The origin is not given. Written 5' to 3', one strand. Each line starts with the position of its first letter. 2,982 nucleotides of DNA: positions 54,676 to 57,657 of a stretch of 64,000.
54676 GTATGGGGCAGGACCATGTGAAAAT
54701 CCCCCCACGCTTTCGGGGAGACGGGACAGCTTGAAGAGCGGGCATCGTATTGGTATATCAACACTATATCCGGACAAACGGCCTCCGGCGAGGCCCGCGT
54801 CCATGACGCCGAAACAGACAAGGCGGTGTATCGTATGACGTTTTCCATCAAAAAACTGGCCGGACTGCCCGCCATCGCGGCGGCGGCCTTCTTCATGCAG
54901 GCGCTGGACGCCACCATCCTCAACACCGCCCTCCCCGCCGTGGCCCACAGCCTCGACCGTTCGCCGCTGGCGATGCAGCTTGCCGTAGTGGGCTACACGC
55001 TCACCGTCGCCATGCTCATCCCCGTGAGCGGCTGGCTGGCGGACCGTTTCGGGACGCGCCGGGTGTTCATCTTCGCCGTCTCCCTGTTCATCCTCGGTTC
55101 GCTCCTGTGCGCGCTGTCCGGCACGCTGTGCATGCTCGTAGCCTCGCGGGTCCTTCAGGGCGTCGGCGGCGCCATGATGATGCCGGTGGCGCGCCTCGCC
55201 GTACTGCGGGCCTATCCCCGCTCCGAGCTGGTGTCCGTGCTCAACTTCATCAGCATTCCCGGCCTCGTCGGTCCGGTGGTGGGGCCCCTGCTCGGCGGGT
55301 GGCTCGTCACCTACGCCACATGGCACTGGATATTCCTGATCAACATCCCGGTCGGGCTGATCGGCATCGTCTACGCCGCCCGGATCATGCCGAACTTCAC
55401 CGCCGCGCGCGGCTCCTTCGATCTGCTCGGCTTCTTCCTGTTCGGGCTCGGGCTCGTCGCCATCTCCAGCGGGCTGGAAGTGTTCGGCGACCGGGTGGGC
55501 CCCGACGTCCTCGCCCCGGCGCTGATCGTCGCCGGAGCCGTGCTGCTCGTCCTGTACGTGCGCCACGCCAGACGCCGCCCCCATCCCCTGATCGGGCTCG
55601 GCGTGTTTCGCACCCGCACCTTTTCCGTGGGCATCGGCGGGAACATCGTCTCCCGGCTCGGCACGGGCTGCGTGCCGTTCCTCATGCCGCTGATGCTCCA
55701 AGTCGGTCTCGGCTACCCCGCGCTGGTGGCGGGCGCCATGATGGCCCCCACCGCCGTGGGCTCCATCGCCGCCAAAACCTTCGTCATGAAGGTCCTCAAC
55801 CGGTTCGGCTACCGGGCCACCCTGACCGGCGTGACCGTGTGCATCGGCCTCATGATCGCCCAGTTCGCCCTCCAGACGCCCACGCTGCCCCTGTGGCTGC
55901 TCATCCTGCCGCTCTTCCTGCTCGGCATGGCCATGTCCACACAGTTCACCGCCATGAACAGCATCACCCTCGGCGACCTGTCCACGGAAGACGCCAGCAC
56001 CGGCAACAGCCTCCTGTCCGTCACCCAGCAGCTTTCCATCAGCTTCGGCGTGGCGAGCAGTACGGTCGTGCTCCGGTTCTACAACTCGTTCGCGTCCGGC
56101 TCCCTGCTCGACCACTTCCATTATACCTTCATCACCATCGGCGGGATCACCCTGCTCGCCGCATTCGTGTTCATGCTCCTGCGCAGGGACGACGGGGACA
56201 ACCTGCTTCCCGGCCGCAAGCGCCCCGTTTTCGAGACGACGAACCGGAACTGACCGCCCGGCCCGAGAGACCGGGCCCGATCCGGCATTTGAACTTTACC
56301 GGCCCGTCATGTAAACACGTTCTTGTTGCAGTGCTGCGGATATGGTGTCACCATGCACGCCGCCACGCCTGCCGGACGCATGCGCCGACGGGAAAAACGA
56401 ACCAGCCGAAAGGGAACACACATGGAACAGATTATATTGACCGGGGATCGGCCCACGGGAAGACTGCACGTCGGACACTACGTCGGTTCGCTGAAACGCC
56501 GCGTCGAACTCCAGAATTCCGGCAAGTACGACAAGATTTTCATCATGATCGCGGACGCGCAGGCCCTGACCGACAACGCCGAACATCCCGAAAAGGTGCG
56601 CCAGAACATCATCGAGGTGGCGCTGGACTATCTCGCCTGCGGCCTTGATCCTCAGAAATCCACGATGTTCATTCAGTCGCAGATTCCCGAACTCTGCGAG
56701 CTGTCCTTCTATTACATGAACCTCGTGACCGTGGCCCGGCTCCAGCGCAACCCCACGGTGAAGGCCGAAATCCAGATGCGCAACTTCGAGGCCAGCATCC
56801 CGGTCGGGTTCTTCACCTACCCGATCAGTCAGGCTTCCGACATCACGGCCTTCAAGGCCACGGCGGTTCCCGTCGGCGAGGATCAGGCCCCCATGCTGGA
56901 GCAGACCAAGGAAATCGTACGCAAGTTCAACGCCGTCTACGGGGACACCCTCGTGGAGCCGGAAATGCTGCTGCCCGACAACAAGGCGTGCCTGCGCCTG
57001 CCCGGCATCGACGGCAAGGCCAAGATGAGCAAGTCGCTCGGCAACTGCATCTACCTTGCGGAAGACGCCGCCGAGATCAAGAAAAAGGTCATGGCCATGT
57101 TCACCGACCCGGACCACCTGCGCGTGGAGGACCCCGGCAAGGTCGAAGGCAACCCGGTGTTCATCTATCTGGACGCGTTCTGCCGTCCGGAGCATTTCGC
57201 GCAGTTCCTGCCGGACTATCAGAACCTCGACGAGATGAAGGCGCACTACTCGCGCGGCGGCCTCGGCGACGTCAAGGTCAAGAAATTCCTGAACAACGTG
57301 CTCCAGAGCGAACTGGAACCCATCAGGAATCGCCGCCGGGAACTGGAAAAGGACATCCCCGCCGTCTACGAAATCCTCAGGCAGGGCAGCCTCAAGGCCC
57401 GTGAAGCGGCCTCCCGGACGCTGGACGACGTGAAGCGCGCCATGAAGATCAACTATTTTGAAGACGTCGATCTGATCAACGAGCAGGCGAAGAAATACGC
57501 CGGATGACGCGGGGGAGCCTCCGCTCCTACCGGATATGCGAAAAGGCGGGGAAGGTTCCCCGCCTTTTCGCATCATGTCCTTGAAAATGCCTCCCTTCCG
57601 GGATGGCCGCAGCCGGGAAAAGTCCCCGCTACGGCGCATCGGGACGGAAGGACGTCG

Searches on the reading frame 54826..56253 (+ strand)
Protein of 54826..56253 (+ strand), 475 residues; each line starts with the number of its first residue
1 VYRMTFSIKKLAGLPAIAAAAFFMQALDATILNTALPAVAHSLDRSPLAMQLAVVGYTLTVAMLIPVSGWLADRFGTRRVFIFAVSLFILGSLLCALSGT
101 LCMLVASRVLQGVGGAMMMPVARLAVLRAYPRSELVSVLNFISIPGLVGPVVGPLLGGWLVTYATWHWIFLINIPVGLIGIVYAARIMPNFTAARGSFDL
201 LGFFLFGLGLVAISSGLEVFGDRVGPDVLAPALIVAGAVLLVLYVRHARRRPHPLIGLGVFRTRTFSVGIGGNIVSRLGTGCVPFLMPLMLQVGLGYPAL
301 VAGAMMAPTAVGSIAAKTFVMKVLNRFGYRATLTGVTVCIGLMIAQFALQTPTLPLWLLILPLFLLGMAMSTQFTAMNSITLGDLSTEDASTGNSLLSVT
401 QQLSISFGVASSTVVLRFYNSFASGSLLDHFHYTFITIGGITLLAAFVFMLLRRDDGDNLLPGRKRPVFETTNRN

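Call 8: search_protein_families(library=pfam, proteins=[window:54826-56253:+], max_evalue=0.01)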
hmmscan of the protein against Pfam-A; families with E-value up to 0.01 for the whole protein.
window:54826-56253:+ (475 aa): 4 families
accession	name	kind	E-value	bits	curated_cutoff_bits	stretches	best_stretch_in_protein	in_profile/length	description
PF07690.21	MFS_1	-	4.4e-56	190.7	33.4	2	19-408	2-346/347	Major Facilitator Superfamily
PF05977.19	MFS_3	-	8.9e-09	34.7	27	1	39-175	36-177/524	Transmembrane secretion effector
PF06609.19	TRI12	-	3.3e-06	26.3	23.2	1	10-182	45-211/599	Fungal trichothecene efflux pump (TRI12)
PF00083.30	Sugar_tr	-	1.6e-05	24.5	22.3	1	67-143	65-147/452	Sugar (and other) transporter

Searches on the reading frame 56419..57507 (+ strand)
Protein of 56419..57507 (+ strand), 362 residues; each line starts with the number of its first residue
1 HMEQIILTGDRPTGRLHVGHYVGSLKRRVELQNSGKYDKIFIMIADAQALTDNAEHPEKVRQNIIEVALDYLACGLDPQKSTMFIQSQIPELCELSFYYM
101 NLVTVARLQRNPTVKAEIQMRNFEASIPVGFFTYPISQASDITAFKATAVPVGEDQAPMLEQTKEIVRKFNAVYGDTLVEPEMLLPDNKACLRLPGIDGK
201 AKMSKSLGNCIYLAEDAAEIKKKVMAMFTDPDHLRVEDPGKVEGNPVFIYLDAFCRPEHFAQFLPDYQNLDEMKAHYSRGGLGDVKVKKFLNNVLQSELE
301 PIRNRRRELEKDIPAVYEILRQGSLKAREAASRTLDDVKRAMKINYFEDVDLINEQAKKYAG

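Call 8: search_protein_families(library=pfam, proteins=[window:56419-57507:+], max_evalue=0.01)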
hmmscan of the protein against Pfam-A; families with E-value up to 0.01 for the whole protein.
window:56419-57507:+ (362 aa): 1 family
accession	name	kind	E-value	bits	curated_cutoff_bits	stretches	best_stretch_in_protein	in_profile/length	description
PF00579.31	tRNA-synt_1b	-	2.4e-55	188.4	21.1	1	5-297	7-289/292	tRNA synthetases class I (W and Y)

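Call 43: list_cluster_members(proteins=[window:56419-57507:+, window:59593-60210:-, window:58508-58981:+, window:57663-57932:-])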
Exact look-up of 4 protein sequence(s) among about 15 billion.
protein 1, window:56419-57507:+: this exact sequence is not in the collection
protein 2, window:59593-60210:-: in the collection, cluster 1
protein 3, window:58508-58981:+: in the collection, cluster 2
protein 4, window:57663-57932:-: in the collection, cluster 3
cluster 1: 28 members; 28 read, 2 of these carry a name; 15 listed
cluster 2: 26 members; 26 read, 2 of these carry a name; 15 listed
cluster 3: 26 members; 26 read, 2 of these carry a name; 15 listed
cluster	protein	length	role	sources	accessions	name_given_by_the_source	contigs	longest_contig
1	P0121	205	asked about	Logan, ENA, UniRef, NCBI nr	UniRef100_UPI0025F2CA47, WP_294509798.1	flavodoxin n=1 Tax=uncultured Bilophila sp. TaxID=529385 RepID=UPI0025F2CA47 | flavodoxin [uncultured Bilophila sp.]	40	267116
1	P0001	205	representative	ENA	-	-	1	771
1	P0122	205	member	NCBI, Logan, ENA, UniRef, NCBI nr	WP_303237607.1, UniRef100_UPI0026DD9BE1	flavodoxin [uncultured Bilophila sp.] | flavodoxin n=1 Tax=uncultured Bilophila sp. TaxID=529385 RepID=UPI0026DD9BE1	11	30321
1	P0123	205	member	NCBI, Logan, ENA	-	-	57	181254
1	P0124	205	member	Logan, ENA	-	-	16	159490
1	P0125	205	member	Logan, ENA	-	-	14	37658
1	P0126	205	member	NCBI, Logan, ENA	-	-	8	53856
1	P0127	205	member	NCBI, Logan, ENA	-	-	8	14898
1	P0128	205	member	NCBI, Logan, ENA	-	-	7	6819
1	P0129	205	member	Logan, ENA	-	-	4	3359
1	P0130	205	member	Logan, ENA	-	-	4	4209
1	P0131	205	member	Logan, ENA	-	-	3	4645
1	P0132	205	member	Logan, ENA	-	-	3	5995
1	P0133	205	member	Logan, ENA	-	-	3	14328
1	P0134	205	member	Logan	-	-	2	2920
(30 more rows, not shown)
